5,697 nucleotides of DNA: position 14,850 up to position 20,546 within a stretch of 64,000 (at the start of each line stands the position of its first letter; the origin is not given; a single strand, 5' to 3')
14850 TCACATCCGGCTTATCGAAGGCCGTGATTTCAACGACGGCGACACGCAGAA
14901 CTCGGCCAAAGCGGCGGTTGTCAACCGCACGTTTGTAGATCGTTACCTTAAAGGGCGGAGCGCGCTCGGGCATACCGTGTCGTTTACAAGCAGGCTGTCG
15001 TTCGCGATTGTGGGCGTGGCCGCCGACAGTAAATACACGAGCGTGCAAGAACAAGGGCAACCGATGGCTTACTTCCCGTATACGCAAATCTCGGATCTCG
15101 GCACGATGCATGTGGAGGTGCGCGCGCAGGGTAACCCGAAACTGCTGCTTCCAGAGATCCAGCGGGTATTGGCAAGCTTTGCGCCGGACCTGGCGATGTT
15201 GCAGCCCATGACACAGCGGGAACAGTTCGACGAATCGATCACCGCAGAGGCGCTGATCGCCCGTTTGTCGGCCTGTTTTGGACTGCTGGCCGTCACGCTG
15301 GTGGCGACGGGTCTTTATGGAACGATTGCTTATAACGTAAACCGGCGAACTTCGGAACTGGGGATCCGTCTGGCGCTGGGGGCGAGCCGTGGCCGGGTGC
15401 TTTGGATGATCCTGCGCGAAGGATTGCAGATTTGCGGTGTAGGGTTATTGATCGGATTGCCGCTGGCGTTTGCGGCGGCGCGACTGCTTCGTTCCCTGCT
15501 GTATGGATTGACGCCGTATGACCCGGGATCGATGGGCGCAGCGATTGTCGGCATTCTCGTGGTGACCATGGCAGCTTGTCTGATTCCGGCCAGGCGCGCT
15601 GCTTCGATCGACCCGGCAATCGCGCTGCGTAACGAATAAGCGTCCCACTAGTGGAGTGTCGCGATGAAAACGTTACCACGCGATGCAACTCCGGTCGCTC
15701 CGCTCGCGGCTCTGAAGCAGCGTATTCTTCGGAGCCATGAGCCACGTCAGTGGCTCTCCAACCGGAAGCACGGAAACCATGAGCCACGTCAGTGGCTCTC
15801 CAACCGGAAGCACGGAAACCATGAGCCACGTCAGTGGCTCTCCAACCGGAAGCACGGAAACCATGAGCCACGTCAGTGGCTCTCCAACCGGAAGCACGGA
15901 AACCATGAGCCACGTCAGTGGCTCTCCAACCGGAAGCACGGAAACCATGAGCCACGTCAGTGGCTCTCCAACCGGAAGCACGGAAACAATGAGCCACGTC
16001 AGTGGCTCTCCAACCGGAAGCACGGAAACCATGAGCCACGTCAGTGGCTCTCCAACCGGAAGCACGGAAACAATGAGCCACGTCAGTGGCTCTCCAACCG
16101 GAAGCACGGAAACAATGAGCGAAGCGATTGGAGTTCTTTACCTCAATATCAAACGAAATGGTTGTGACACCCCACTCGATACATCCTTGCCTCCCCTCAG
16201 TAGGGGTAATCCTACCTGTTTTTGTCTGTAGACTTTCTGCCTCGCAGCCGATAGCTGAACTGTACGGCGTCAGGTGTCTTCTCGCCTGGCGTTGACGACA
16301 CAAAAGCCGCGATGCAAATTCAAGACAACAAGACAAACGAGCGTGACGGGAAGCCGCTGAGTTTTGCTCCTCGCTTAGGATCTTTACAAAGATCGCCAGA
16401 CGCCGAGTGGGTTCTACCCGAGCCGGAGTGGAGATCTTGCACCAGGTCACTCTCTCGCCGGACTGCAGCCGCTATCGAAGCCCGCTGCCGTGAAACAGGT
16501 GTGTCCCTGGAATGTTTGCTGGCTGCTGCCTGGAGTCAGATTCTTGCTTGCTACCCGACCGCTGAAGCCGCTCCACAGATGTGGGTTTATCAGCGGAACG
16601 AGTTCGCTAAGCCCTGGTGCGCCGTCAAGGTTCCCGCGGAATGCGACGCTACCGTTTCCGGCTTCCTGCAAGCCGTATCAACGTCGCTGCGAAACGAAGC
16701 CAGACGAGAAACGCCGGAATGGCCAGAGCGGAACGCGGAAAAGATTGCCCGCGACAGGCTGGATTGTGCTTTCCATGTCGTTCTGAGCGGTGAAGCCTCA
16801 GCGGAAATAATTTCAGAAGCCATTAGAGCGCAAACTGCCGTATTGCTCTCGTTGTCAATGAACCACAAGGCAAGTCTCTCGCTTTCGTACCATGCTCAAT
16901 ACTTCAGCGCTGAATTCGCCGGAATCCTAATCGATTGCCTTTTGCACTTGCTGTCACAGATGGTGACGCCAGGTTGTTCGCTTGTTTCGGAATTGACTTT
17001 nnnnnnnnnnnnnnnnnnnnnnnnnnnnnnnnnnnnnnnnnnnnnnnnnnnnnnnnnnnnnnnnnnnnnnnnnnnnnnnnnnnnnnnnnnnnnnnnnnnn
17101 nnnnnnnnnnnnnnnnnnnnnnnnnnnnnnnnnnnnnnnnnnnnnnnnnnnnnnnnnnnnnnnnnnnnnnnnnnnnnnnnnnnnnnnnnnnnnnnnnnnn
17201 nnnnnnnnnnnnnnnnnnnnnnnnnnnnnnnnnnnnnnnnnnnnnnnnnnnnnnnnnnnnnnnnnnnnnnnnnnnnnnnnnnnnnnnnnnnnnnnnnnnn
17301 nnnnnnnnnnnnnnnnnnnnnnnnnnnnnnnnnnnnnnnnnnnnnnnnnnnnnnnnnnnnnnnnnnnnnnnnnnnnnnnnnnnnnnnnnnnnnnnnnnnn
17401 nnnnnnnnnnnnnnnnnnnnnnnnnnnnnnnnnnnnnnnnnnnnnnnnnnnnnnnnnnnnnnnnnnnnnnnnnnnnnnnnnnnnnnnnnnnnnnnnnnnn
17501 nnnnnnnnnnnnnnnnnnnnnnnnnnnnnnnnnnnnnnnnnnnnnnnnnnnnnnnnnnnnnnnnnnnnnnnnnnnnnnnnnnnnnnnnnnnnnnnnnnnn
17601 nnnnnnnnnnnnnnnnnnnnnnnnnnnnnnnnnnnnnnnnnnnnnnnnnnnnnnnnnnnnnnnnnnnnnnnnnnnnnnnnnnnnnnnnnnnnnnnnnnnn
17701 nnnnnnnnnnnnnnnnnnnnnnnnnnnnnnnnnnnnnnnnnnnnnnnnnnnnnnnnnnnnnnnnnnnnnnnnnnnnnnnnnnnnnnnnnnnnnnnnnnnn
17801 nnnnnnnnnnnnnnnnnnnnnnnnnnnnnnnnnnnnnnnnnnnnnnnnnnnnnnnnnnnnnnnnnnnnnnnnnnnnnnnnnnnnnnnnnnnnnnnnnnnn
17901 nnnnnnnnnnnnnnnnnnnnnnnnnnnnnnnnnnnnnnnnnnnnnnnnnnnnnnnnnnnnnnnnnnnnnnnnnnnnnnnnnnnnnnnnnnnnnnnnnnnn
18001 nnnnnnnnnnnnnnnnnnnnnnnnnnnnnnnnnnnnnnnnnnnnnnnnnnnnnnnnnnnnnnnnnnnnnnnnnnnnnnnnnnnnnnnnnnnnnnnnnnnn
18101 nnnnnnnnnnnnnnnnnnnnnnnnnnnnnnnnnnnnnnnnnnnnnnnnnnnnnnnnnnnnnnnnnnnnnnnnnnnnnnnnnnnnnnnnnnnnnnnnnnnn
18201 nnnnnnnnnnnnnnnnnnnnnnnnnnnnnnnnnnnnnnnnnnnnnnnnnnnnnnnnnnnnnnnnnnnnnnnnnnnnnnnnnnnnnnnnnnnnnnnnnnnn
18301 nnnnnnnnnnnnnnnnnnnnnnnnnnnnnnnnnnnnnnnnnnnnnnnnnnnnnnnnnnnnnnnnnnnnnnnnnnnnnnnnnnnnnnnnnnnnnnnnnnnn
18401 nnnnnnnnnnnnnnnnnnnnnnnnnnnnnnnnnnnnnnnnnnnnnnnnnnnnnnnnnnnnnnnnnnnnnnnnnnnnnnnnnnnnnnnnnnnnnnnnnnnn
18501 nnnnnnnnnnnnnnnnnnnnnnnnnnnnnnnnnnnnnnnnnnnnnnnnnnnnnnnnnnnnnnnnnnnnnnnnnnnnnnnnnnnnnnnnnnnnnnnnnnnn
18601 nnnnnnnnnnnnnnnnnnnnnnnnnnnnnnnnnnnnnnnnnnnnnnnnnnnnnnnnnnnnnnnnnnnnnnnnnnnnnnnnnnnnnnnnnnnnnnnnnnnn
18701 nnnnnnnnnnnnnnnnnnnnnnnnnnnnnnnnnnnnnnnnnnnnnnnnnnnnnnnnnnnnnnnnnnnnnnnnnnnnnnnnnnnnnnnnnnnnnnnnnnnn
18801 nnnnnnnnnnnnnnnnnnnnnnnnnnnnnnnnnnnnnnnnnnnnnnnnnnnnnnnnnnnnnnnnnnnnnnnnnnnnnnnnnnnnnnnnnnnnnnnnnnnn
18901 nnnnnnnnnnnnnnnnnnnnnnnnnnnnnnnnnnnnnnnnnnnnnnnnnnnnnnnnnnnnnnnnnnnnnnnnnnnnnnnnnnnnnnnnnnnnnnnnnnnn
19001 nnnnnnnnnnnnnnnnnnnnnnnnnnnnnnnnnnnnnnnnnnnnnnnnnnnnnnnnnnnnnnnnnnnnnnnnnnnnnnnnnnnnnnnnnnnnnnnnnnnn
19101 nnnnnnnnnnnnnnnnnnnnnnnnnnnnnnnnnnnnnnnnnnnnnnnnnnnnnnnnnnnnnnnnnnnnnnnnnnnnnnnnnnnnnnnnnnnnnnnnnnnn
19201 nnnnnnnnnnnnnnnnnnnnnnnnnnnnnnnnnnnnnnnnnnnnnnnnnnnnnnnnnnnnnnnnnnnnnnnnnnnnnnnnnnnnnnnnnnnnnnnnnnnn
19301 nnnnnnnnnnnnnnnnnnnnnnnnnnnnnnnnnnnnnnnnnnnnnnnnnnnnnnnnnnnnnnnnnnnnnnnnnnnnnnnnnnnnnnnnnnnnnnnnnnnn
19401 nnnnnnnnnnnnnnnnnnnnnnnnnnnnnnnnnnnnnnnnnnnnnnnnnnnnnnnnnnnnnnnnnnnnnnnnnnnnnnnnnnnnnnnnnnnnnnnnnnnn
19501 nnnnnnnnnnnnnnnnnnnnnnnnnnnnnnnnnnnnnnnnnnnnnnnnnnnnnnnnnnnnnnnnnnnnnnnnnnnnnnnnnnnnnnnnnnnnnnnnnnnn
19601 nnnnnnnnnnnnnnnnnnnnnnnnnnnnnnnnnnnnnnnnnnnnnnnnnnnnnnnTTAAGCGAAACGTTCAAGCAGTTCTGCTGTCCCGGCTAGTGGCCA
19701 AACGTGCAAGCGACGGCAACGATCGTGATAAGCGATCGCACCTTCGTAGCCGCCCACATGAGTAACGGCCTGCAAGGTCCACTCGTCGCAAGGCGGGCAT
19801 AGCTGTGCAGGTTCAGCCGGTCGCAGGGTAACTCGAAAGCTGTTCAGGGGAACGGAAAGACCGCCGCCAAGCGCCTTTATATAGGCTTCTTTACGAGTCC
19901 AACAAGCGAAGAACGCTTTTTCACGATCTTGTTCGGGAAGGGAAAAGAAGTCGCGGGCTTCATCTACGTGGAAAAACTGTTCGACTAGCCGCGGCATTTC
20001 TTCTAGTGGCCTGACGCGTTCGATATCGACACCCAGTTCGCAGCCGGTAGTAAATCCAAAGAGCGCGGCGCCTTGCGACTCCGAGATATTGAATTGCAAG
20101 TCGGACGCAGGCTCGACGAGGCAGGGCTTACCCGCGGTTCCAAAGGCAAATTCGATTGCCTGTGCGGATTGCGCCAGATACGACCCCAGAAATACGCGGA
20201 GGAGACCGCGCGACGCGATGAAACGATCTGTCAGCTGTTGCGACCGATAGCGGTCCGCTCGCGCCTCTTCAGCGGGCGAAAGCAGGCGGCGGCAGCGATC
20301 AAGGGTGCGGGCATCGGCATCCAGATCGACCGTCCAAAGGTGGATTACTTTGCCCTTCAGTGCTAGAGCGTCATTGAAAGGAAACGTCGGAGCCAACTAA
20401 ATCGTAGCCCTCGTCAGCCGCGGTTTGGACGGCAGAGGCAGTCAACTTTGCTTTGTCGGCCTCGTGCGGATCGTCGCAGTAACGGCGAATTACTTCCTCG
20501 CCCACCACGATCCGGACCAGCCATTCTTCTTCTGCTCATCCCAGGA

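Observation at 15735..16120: Phased 42-bp x 9 hairpin-containing tandem array upstream of the NRPS-like gene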

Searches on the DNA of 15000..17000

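Call 10: search_rna_families(source=window, start=15000, end=17000, threshold=evalue, max_evalue=1)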
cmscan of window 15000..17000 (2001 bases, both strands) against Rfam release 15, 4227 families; matches with E-value up to 1: 0.
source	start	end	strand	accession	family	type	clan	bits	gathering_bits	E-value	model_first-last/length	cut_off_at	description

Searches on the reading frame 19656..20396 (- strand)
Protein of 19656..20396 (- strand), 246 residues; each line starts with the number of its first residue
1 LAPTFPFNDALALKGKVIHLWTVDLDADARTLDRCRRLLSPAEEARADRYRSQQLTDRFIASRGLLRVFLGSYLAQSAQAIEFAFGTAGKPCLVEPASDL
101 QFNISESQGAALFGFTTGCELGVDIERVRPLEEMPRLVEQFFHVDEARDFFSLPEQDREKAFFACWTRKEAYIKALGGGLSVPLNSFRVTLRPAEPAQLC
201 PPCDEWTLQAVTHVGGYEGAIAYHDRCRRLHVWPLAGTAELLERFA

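Call 9: search_protein_families(library=pfam, proteins=[window:19656-20396:-])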
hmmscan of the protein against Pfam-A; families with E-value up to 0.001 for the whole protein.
window:19656-20396:- (246 aa): 2 families
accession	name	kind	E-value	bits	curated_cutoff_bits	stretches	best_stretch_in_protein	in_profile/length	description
PF01648.25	ACPS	-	4.3e-19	69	25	1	121-200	2-87/111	4'-phosphopantetheinyl transferase superfamily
PF22624.1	AASDHPPT_N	-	1.8e-05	25.3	27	1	33-106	11-88/100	4'-phosphopantetheinyl transferase, N-terminal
